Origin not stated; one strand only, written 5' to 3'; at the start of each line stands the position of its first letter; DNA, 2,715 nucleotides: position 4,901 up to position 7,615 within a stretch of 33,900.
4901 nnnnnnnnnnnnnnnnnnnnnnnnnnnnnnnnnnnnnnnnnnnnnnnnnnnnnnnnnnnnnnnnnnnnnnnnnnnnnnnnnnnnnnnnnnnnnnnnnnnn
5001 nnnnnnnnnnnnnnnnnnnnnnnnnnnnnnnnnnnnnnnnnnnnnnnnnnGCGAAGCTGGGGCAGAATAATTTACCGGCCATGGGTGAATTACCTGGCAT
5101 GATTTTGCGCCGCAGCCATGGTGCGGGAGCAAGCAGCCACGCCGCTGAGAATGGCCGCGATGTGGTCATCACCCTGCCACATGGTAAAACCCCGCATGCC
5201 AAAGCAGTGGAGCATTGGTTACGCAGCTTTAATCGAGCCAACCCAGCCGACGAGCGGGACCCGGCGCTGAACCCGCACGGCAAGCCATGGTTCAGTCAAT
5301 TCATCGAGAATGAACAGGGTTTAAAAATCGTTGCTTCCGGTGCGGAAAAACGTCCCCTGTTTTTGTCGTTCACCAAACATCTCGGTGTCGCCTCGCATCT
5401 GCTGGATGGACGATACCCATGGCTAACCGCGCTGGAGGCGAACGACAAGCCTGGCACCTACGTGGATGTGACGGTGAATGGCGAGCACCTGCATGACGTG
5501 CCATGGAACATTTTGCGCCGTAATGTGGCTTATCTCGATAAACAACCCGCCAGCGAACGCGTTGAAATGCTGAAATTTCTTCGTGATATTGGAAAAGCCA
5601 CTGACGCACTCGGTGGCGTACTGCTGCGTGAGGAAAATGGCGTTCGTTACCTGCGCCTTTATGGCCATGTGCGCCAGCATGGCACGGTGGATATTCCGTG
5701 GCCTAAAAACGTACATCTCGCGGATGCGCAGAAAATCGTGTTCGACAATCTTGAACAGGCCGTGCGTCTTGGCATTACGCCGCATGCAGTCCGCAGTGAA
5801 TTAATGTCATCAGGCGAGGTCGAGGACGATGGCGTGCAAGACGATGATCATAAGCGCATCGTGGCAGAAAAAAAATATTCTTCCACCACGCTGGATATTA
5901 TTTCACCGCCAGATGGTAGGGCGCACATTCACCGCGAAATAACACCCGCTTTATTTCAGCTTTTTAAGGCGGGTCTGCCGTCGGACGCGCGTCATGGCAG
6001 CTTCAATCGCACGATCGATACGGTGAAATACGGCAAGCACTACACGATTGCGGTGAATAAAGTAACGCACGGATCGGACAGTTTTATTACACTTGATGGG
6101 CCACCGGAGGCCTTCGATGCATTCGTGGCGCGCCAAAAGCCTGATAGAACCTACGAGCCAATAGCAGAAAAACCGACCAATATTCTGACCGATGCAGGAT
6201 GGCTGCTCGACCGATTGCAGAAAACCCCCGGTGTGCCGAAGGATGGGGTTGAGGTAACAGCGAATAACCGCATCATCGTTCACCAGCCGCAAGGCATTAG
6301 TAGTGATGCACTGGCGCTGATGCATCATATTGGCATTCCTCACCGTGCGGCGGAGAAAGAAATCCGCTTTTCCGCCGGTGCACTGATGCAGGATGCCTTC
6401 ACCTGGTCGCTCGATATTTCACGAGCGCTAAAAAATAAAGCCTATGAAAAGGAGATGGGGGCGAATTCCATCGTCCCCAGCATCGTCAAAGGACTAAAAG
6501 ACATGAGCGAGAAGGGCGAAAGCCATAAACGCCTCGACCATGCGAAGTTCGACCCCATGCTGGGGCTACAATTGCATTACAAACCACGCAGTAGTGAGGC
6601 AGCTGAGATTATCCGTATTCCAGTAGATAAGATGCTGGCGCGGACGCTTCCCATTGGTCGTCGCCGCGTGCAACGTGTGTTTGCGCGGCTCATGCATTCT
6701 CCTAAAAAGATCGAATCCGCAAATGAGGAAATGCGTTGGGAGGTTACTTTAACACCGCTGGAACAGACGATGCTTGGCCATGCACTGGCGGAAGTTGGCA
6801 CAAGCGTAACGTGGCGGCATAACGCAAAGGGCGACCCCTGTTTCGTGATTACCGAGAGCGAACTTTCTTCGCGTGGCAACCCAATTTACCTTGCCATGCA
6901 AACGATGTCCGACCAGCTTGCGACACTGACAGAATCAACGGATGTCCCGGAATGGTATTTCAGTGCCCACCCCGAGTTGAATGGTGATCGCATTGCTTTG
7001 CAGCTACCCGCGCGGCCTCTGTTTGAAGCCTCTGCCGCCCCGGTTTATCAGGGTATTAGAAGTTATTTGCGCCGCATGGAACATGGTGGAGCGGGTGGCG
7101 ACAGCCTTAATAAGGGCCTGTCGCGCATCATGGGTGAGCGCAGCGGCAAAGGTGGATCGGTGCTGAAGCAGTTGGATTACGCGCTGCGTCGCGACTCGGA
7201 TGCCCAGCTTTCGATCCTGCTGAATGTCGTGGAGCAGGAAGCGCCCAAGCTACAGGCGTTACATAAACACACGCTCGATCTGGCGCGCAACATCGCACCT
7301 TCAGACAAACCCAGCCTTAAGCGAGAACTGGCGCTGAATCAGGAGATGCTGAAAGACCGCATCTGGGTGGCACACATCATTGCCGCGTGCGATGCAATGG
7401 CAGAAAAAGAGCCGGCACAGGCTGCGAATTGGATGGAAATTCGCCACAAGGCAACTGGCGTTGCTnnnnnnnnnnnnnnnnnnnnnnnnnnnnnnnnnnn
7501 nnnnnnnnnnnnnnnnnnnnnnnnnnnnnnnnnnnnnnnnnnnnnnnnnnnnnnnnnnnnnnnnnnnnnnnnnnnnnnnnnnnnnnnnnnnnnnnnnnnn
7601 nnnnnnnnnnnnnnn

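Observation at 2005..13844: Integrase-less tRNA-fMet island whose entire cargo is a nuclease/phosphohydrolase trio (candidate undescribed system)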

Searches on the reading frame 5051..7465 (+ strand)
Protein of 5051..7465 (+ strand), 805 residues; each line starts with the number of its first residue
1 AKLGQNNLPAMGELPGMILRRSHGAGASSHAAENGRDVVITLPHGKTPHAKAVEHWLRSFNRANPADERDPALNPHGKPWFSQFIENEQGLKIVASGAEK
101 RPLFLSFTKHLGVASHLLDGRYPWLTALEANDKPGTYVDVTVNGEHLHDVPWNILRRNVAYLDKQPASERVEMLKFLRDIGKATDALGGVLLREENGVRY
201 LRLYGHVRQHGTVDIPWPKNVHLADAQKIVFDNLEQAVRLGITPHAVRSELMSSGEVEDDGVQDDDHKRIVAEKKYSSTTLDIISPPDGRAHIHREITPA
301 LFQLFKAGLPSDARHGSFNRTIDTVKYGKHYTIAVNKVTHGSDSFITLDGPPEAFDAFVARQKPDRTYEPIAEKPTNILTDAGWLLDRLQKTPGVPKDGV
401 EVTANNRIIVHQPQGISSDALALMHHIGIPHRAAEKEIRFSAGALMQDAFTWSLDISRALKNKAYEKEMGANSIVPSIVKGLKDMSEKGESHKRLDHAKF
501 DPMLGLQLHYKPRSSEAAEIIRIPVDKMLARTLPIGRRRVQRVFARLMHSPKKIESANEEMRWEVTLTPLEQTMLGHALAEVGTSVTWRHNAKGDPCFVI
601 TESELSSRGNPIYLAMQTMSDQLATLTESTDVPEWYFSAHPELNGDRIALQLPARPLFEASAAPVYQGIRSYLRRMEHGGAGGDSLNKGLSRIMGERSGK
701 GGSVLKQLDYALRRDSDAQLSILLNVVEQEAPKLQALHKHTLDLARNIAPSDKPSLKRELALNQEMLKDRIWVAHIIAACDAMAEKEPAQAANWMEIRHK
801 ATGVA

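Call 94: predict_structure(alignment_id=A9)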
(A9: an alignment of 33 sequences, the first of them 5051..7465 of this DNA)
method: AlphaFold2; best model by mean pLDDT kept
length: 805 residues; sequences in the alignment: 33
mean_pLDDT: 76.8   pTM: 0.70
mean pLDDT of the five models: 76.8, 76.1, 75.2, 74.1, 71.9
residues with pLDDT >= 90: 251; 70-90: 307; 50-70: 160; < 50: 87
segments of 3 or more residues with pLDDT < 50: 1-5, 66-77, 247-275, 486-495, 527-538, 697-702, 749-761
pLDDT, mean of each block of 10 residues (from residue 1): 57 92 94 89 94 91 56 51 90 84 85 92 91 80 90 92 92 94 87 90 81 90 93 88 58 32 33 57 88 90 91 75 94 92 89 94 92 92 92 88 90 87 86 85 90 90 81 66 52 51 66 68 51 43 66 78 83 87 91 86 79 86 70 56 61 62 66 66 68 54 51 57 73 79 61 41 66 83 81 84 79
secondary structure, 60 per line:
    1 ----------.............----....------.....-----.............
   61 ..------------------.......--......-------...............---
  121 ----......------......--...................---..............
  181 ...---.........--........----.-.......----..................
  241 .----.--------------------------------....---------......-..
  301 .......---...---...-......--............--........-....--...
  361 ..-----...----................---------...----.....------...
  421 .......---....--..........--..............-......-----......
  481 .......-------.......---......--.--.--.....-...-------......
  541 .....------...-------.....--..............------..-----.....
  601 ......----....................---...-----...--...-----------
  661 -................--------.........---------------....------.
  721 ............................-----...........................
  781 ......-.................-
elements in order (helices of 4 or more, strands of 3 or more residues): H11-23 E28-31 E38-42 H48-62 E81-87 E90-95 H103-117 E125-130 E137-142 E145-151 H152-163 H167-183 E187-195 E198-205 E212-218 H223-241 E279-282 E292-297 H299-307 E321-326 E329-340 E343-350 H352-355 E358-362 E368-370 H375-390 E400-402 E407-411 H418-427 E431-434 E437-441 H442-446 H449-462 H464-469 H475-487 E495-501 E505-510 E519-523 H535-545 E552-554 E562-566 H569-582 E596-601 H602-606 H611-630 E642-644 E647-649 H662-677 H686-694 H710-713 H720-748 H754-786 H788-804

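Call 96: fold_search(model_id=the predicted structure, library=pdb)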
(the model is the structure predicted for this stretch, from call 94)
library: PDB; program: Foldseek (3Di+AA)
matches with E <= 10: 498; with E <= 0.001: 0
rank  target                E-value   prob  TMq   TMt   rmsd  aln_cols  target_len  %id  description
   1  4cyi_B                1.6e-01  0.09  0.08  0.13  25.4       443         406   11  Chaetomium thermophilum Pan3 (released 2014-06-11)
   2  4z20_D                2.2e-01  0.18  0.09  0.21  20.3       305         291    8  Crystal Structure of Meganuclease I-SmaMI Bound to Uncleaveable DNA with a TTGT Central Four (released 2016-03-30)
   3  5e67_A                2.2e-01  0.18  0.09  0.20  20.3       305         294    8  K103A/K262A double mutant of I-SmaMI (released 2016-01-13)
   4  4z1z_B                2.6e-01  0.20  0.10  0.21  19.9       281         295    8  Crystal Structure of Meganuclease I-SmaMI Bound to Uncleaveable DNA with a TTCT Central Four (released 2016-03-30)
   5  11qf_A                2.6e-01  0.14  0.09  0.19  21.3       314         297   11  I-PnoMI with solubilizing mutations (released 2026-03-25)
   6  3hyi                  2.6e-01  0.13  0.07  0.16  25.8       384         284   10  Crystal structure of full-length DUF199/WhiA from Thermatoga maritima (released 2009-09-01)
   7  4lq0_A                2.6e-01  0.13  0.09  0.19  21.1       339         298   12  Crystal structure of the I-LtrWI LAGLIDADG homing endonuclease bound to target DNA. (released 2014-07-16)
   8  5d0q_C                2.6e-01  0.10  0.07  0.14  19.6       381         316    8  BamACDE complex, outer membrane beta-barrel assembly machinery (BAM) complex (released 2016-03-09)
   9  1dgd                  2.7e-01  0.15  0.06  0.10  18.1       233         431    8  AN ALKALI METAL ION SIZE-DEPENDENT SWITCH IN THE ACTIVE SITE STRUCTURE OF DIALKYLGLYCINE DECARBOXYLASE (released 1994-09-30)
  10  7rcg_A                2.7e-01  0.11  0.07  0.18  23.9       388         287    9  I-OnuI_e-hPD1-f final stage reengineered variant of I-OnuI (released 2022-06-29)
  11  4z20_A                2.8e-01  0.15  0.09  0.19  20.3       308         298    8  Crystal Structure of Meganuclease I-SmaMI Bound to Uncleaveable DNA with a TTGT Central Four (released 2016-03-30)
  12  5e63_A                2.9e-01  0.16  0.09  0.20  21.2       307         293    7  K262A mutant of I-SmaMI (released 2016-01-13)
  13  5e5o_A                2.9e-01  0.15  0.09  0.20  20.1       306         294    7  I-SmaMI bound to uncleaved DNA target in the presence of Calcium ions (released 2016-01-13)
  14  2ool_B                3.1e-01  0.06  0.06  0.11  27.5       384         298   10  Crystal structure of the chromophore-binding domain of an unusual bacteriophytochrome RpBphP3 from R. palustris (released 2007-07-10)
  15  4z1z_A                3.7e-01  0.14  0.09  0.20  20.2       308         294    7  Crystal Structure of Meganuclease I-SmaMI Bound to Uncleaveable DNA with a TTCT Central Four (released 2016-03-30)
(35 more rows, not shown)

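Call 98: fold_search(model_id=the predicted structure, library=viral)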
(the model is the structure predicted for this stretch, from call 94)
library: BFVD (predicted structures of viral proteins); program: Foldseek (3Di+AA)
matches with E <= 10: 484; with E <= 0.001: 0
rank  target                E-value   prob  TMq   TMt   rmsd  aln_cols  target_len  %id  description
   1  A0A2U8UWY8            6.2e-02  0.10  0.08  0.06  46.5       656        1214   11  DNA polymerase [Escherichia phage Gostya9]
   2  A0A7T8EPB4            1.0e-01  0.09  0.07  0.13  21.9       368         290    8  Uncharacterized protein [Erwinia phage pEa_SNUABM_5]
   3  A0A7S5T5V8            1.0e-01  0.06  0.06  0.08  28.9       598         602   10  (no name in the UniProt tables at hand)
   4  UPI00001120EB         1.5e-01  0.69  0.06  0.30  14.3       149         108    9  (no name look-up for this kind of identifier)
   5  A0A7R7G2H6            1.5e-01  0.14  0.08  0.15  16.6       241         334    9  (no name in the UniProt tables at hand)
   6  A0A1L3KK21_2          1.8e-01  0.07  0.07  0.06  20.8       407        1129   10  (no name in the UniProt tables at hand)
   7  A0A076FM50            2.0e-01  0.04  0.05  0.06  27.0       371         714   10  DNA topoisomerase [Aureococcus anophagefferens virus]
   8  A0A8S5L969            2.2e-01  0.14  0.06  0.14  24.2       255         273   10  Restriction enzyme [Myoviridae sp. ctPuP5]
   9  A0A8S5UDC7            2.6e-01  0.80  0.07  0.37   9.7        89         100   15  Uncharacterized protein [Siphoviridae sp. ct13O11]
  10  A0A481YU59            2.8e-01  0.14  0.07  0.17  15.0       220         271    9  Intein splicing domain protein [Marseillevirus LCMAC101]
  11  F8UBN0                2.8e-01  0.13  0.06  0.16  22.1       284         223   10  (no name in the UniProt tables at hand)
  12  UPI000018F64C         3.4e-01  0.06  0.06  0.11  21.6       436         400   11  (no name look-up for this kind of identifier)
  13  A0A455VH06            3.8e-01  0.08  0.06  0.13  14.8       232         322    6  (no name in the UniProt tables at hand)
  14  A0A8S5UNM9            3.8e-01  0.04  0.06  0.08  32.4       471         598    8  Uncharacterized protein [Myoviridae sp. ctwVB15]
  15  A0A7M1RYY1            4.0e-01  0.16  0.08  0.21  14.2       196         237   11  Endonuclease [uncultured phage cr116_1]
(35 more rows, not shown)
